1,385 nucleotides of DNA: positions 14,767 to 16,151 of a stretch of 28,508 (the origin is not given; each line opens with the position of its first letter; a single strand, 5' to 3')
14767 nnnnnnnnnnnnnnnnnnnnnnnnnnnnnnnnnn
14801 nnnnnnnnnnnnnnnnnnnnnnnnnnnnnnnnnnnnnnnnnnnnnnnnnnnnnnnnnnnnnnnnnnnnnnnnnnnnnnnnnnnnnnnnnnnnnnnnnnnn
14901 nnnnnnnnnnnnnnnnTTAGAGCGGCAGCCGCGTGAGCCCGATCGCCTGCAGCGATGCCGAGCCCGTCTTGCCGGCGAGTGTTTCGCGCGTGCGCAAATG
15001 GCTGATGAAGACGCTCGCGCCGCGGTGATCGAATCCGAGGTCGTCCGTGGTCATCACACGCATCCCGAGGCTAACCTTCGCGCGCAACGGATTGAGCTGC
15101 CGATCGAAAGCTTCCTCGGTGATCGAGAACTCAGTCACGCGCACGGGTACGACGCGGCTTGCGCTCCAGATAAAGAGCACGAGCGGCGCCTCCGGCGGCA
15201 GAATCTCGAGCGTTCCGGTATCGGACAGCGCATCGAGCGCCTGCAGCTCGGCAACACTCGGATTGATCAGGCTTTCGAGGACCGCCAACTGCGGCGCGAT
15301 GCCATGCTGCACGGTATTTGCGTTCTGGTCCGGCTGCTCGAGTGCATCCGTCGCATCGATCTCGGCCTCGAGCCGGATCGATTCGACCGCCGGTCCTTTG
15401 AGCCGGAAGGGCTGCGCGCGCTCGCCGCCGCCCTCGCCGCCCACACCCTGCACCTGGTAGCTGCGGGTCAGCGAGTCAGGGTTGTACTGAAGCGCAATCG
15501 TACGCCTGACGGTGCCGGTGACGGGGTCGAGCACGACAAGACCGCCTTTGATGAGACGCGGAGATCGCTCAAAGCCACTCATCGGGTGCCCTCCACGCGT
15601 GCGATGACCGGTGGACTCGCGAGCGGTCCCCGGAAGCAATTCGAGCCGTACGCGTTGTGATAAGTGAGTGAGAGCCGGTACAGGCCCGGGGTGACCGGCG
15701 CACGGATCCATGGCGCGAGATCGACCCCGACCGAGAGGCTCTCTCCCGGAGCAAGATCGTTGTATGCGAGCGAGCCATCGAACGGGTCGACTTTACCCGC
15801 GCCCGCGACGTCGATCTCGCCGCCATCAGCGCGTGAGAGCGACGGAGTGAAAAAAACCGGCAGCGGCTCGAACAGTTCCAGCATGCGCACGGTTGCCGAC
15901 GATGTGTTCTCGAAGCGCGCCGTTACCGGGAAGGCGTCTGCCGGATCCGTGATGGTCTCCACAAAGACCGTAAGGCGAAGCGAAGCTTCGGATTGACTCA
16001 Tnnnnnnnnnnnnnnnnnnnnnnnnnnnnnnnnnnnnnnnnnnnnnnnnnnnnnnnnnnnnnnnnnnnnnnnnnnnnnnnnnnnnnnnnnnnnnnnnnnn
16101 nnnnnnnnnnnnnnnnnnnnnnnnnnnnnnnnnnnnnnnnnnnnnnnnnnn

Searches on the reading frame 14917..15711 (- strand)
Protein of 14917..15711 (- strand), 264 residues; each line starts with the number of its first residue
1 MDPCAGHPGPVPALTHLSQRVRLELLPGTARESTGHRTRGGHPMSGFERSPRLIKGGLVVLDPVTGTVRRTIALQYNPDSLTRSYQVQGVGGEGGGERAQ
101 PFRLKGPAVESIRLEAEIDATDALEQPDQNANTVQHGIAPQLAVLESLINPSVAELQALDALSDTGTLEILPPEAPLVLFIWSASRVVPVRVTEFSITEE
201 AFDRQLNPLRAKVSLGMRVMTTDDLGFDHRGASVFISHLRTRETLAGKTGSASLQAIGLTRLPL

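Call 7: search_protein_families(library=pfam, proteins=[window:14917-15711:-], max_evalue=0.01)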
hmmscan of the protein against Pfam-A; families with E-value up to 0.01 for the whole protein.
window:14917-15711:- (264 aa): 1 family
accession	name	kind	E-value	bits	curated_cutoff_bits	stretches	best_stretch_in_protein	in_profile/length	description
PF19266.4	CIS_tube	-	3.1e-08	34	27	1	68-221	19-151/158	Contractile injection system tube protein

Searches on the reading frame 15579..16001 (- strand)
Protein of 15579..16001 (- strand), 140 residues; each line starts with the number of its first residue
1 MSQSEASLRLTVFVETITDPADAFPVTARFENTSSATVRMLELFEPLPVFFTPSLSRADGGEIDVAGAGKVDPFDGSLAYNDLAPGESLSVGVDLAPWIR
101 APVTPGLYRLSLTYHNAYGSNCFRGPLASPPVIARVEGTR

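Call 7: search_protein_families(library=pfam, proteins=[window:15579-16001:-], max_evalue=0.01)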
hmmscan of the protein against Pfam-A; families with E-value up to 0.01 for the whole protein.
window:15579-16001:- (140 aa): 0 families

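Call 10: search_protein_families(library=ncbifam, proteins=[window:15579-16001:-], max_evalue=0.01)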
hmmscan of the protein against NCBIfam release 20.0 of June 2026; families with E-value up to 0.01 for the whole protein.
window:15579-16001:- (140 aa): 0 families

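Call 34: find_homologous_proteins(query=window:15579-16001:-)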
Query window:15579-16001:- (140 aa): 17 proteins with E <= 0.001 among 40 candidates.
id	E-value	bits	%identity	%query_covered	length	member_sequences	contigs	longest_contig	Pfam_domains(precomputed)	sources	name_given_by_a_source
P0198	1.3e-86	305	100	100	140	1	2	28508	-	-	-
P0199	1.1e-43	166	59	96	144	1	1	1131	-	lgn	-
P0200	8.1e-43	163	56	97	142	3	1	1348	-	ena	-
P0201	2.3e-41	159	56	97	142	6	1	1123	-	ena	-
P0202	1.0e-40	157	58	89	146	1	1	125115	-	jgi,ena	jgi:hypothetical protein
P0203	1.4e-40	156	60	94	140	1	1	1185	-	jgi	jgi:hypothetical protein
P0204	3.2e-40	155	55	99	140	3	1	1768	-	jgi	jgi:hypothetical protein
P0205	5.1e-40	154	57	93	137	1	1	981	-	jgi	jgi:hypothetical protein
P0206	5.8e-40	154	55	89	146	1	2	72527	-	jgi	jgi:hypothetical protein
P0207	1.3e-39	153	55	99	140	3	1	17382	-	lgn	-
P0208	2.0e-39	152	55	97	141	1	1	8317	-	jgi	jgi:hypothetical protein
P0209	3.4e-39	152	55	97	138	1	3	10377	-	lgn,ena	-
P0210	1.9e-38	149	61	81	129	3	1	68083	-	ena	-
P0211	1.3e-37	147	58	87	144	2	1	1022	-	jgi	-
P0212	5.6e-37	144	59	84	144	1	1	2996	-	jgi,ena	-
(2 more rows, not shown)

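Call 38: search_protein_families(library=pfam, proteins=[window:15582-16001:-], max_evalue=10)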
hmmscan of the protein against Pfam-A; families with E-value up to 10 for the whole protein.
window:15582-16001:- (140 aa): 0 families

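Call 43: predict_structure(alignment_id=A3)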
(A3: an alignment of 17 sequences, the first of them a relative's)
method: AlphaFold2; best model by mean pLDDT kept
length: 140 residues; sequences in the alignment: 17
mean_pLDDT: 83.7   pTM: 0.78
mean pLDDT of the five models: 83.7, 82.9, 82.0, 81.6, 81.3
residues with pLDDT >= 90: 67; 70-90: 49; 50-70: 20; < 50: 4
segments of 3 or more residues with pLDDT < 50: 1-3
pLDDT, mean of each block of 10 residues (from residue 1): 67 94 92 93 65 91 73 62 94 88 94 84 88 88
secondary structure, 60 per line:
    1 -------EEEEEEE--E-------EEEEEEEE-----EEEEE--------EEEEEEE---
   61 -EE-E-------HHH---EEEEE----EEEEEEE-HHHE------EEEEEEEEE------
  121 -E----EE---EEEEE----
elements in order: E8-14 E25-32 E38-42 E51-57 E79-83 E88-94 E106-114 E132-136

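Call 48: fold_search(model_id=the predicted structure, library=pdb)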
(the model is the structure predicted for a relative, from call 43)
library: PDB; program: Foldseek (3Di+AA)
matches with E <= 10: 1589; with E <= 0.001: 7
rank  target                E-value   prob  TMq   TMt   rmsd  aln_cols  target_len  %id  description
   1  2x3c                  4.8e-05  1.00  0.57  0.31   4.3       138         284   20  AsaP1 inactive mutant E294Q, an extracellular toxic zinc metalloendopeptidase (released 2011-02-02)
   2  2x3a                  9.7e-05  1.00  0.53  0.29   4.7       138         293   21  AsaP1 inactive mutant E294Q, an extracellular toxic zinc metalloendopeptidase (released 2011-02-02)
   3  2x3b_A                1.1e-04  1.00  0.56  0.30   4.7       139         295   21  AsaP1 inactive mutant E294A, an extracellular toxic zinc metalloendopeptidase (released 2011-02-02)
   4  2x3b_B                1.1e-04  1.00  0.56  0.30   5.8       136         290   20  AsaP1 inactive mutant E294A, an extracellular toxic zinc metalloendopeptidase (released 2011-02-02)
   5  3isy                  1.9e-04  1.00  0.42  0.48   6.3       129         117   13  Crystal structure of an intracellular proteinase inhibitor (ipi, bsu11130) from bacillus subtilis at 2.61 A resolution (released 2009-09-15)
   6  8xrt_B                4.2e-04  1.00  0.41  0.10   9.0       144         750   18  The crystal structure of a GH3 enzyme CcBgl3B (released 2024-04-10)
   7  8xrt_D                8.0e-04  1.00  0.45  0.11   7.4       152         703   19  The crystal structure of a GH3 enzyme CcBgl3B (released 2024-04-10)
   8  8xrv_F                1.1e-03  1.00  0.41  0.10   9.0       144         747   18  The crystal structure of a GH3 enzyme CcBgl3B with glucose (released 2024-04-10)
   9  8xrt_C                1.2e-03  1.00  0.40  0.10   8.5       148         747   19  The crystal structure of a GH3 enzyme CcBgl3B (released 2024-04-10)
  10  9n9j_5                1.2e-03  1.00  0.48  0.48   5.2       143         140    9  Structure of a GRP94 folding intermediate engaged with a CCDC134- and FKBP11-bound secretory translocon (released 2025-11-19)
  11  8xrx_D                1.2e-03  1.00  0.39  0.10   9.0       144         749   17  The crystal structure of a GH3 enzyme CcBgl3B with glucose and gentiobiose (released 2024-04-10)
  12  8xru_B                1.4e-03  1.00  0.36  0.09   9.8       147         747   19  The crystal structure of a GH3 enzyme CcBgl3B with glycerol (released 2024-04-10)
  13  8xrx_E                1.5e-03  1.00  0.41  0.12   9.0       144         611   17  The crystal structure of a GH3 enzyme CcBgl3B with glucose and gentiobiose (released 2024-04-10)
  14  8xrt_A                1.5e-03  1.00  0.40  0.10   8.9       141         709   18  The crystal structure of a GH3 enzyme CcBgl3B (released 2024-04-10)
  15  7e1y_A                1.7e-03  1.00  0.48  0.15   5.3       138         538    9  Staphylothermus marinus amylopullulanase -SmApu (released 2022-02-09)
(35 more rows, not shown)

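Call 50: search_solved_structures(query=A3, max_evalue=10, show_alignments=3)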
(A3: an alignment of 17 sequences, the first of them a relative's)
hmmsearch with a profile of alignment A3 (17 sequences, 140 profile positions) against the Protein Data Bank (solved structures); distinct sequences matched with E-value up to 10: 0.

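Call 67: search_protein_families(library=phrogs, proteins=[window:15579-16001:-], max_evalue=0.01)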
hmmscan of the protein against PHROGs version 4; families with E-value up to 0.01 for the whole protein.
window:15579-16001:- (140 aa): 0 families

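Call 68: search_protein_families(library=padloc, proteins=[window:15579-16001:-], max_evalue=0.01)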
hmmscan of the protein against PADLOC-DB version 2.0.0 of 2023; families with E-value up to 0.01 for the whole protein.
window:15579-16001:- (140 aa): 0 families

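Call 77: find_homologous_proteins(query=A5, max_evalue=0.001)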
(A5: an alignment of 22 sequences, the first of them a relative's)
Query A5 (22 sequences) (140 aa, profile of the alignment): 103 proteins with E <= 0.001 among 2778 candidates.
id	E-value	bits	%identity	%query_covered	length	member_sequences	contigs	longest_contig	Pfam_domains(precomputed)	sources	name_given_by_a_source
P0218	5.7e-50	186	46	77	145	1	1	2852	-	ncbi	-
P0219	7.2e-49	183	44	77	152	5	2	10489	-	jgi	jgi:hypothetical protein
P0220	2.1e-48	181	43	94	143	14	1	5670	-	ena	-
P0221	2.4e-48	181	35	82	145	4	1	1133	-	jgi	-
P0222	8.0e-48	179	46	77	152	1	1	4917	-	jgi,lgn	jgi:hypothetical protein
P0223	8.0e-48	179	46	77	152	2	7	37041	-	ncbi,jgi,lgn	jgi:hypothetical protein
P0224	5.1e-47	177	37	89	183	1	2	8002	-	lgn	-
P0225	6.1e-47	177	49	77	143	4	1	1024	-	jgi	jgi:hypothetical protein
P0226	8.9e-47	176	47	86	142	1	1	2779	-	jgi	jgi:hypothetical protein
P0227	1.2e-45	172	32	82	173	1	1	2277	-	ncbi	-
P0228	1.7e-44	169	41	100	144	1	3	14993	-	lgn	-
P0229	3.8e-44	168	43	81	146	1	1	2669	-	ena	-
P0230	4.0e-44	167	43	90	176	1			-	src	-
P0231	1.1e-43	166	41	77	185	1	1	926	-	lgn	-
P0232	1.6e-43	165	44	76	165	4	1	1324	-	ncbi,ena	-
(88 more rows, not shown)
